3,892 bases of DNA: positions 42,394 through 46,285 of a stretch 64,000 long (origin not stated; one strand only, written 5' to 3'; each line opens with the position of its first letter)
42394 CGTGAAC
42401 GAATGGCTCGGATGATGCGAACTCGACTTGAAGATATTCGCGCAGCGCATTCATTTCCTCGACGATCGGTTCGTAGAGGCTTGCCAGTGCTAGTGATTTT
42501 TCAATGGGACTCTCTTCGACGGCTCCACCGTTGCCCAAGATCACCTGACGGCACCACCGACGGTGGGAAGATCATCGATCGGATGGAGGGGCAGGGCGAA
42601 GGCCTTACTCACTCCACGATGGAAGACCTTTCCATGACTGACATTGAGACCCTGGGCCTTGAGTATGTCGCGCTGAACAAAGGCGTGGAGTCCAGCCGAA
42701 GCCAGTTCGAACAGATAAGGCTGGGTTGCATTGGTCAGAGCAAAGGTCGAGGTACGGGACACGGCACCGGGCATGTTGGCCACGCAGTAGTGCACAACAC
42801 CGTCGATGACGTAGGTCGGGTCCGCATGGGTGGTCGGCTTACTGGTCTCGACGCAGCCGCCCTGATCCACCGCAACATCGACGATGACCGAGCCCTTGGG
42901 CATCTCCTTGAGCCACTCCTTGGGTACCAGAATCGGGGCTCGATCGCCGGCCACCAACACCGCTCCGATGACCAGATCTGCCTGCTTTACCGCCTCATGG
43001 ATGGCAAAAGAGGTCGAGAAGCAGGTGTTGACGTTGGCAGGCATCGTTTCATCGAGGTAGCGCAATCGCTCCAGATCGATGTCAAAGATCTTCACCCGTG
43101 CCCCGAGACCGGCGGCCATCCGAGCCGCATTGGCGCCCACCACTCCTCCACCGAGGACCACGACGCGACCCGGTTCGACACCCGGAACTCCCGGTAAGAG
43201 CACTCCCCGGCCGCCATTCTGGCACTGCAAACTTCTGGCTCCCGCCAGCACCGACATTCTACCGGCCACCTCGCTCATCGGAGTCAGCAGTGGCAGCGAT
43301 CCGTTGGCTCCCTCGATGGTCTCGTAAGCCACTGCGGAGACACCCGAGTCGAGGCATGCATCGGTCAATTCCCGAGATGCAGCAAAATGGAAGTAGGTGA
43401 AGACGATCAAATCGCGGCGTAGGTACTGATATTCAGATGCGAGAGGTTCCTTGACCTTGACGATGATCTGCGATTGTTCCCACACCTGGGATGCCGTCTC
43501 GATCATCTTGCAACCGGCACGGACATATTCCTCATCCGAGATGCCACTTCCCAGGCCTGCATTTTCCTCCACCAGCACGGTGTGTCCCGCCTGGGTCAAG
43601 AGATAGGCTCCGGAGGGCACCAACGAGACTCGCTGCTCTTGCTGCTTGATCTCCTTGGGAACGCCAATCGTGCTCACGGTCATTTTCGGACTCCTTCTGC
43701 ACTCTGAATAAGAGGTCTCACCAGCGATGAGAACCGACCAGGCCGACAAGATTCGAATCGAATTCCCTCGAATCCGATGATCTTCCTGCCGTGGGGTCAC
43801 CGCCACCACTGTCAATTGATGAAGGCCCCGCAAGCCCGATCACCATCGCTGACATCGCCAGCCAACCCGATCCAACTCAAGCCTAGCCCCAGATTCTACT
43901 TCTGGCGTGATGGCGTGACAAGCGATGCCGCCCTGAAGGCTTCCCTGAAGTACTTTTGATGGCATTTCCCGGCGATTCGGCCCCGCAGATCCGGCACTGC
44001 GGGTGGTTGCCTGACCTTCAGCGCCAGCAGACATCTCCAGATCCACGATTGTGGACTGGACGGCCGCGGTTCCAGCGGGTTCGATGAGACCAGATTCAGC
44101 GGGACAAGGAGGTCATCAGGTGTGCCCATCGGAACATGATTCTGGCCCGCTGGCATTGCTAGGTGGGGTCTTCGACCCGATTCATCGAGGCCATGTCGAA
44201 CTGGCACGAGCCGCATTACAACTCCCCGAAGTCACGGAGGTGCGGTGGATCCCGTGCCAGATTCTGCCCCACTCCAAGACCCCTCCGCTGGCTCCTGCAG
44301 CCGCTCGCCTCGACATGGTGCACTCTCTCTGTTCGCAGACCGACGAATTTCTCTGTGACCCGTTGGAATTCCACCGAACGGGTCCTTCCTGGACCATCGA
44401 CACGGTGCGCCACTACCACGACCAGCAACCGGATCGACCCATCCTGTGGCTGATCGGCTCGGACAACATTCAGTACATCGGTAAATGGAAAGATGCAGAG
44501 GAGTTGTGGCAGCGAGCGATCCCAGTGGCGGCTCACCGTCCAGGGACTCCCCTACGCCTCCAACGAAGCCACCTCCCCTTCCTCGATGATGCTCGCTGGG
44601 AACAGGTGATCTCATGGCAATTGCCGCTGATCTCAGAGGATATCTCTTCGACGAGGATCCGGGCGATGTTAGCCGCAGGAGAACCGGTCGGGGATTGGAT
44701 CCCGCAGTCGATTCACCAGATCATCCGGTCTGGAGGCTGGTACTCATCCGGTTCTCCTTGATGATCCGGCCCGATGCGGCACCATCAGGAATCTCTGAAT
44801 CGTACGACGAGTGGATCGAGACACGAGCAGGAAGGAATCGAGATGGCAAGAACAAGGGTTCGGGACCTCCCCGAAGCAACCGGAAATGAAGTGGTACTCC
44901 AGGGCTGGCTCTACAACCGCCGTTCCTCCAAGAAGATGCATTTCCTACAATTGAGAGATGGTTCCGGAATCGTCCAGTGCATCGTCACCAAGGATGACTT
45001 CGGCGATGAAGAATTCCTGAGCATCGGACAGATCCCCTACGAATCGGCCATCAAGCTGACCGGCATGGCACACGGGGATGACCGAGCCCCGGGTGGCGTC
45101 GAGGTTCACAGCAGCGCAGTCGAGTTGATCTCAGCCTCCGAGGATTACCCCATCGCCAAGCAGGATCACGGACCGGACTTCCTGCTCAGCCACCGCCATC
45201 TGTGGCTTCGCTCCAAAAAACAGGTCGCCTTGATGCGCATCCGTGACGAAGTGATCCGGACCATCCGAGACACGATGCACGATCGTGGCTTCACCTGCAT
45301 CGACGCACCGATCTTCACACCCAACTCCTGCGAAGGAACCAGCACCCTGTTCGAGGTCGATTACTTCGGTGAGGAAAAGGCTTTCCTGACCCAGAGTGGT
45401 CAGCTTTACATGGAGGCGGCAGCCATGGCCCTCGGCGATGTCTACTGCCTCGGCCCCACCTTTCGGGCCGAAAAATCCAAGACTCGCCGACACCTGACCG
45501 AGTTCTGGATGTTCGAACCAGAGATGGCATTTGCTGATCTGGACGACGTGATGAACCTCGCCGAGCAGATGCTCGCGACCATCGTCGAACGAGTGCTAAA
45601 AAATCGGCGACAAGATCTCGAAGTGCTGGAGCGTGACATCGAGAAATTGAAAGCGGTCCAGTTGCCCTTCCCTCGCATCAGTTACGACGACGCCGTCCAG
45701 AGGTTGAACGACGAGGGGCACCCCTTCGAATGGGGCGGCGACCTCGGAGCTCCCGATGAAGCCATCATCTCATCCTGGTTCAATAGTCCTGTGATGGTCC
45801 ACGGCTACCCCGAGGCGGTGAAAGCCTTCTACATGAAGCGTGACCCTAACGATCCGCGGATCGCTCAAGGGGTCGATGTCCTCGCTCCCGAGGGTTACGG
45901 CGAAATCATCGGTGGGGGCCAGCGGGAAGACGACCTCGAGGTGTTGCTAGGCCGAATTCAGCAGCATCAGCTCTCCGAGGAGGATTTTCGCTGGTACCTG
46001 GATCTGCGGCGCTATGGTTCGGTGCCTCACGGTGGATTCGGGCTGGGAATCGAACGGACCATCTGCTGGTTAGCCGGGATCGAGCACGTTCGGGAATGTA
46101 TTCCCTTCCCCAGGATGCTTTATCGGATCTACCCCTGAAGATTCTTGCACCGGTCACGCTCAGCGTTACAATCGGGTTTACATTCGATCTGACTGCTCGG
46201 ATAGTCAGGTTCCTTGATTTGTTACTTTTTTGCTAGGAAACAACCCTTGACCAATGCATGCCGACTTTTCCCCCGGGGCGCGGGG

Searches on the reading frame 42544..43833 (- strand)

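Call 20: search_protein_families(library=pfam, proteins=[window:42544-43833:-], max_evalue=0.001)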
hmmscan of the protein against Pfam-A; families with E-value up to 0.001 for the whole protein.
window:42544-43833:- (430 aa): 5 families
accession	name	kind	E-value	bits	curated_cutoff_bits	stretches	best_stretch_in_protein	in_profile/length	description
PF01262.27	AlaDh_PNT_C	-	1.4e-81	273.5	23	1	194-405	1-213/214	Alanine dehydrogenase/PNT, C-terminal domain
PF05222.21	AlaDh_PNT_N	-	1.6e-46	158.4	30.4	1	57-190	1-136/136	Alanine dehydrogenase/PNT, N-terminal domain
PF07992.20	Pyr_redox_2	-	8.8e-06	25.8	26.1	1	82-268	22-189/291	Pyridine nucleotide-disulphide oxidoreductase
PF00070.33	Pyr_redox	-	1.8e-05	25.6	22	1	223-269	1-47/82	Pyridine nucleotide-disulphide oxidoreductase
PF02826.25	2-Hacid_dh_C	-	6.6e-05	22.8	25.1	1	222-321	37-127/178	D-isomer specific 2-hydroxyacid dehydrogenase, NAD binding domain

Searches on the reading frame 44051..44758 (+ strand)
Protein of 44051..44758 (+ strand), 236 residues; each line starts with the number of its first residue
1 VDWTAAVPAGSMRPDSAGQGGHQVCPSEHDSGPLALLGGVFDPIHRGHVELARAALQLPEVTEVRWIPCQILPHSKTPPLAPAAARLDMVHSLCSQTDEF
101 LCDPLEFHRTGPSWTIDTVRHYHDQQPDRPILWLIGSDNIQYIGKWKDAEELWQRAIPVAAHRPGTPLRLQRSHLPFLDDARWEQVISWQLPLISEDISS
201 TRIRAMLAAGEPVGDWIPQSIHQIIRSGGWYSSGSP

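Call 20: search_protein_families(library=pfam, proteins=[window:44051-44758:+], max_evalue=0.001)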
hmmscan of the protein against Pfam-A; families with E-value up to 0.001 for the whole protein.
window:44051-44758:+ (236 aa): 1 family
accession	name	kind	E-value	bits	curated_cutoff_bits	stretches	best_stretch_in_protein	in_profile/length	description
PF01467.32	CTP_transf_like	-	1.3e-18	67.9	21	1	36-205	1-132/133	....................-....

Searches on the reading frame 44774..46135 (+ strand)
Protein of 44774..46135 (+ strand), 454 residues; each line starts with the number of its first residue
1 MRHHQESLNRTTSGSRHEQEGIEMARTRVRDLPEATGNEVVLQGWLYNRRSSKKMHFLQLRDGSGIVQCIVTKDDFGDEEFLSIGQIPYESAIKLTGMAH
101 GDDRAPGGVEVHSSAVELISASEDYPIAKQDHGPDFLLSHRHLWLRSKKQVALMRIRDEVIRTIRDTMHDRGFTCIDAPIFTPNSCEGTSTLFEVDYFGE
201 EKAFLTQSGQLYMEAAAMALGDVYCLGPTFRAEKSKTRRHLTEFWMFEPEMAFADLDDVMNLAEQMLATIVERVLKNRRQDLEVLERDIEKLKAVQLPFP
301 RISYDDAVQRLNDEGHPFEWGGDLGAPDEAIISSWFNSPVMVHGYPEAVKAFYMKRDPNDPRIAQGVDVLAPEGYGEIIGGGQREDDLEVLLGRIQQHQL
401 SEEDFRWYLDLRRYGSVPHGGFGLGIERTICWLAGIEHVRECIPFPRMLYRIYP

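Call 20: search_protein_families(library=pfam, proteins=[window:44774-46135:+], max_evalue=0.001)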
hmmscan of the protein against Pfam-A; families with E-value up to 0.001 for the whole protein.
window:44774-46135:+ (454 aa): 2 families
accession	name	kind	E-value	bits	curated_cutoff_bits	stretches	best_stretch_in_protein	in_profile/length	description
PF00152.25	tRNA-synt_2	-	2.3e-72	244.1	25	1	135-448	3-307/308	tRNA synthetases class II (D, K and N)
PF01336.31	tRNA_anti-codon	-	4.2e-10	39.8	27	1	40-118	1-74/75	OB-fold nucleic acid binding domain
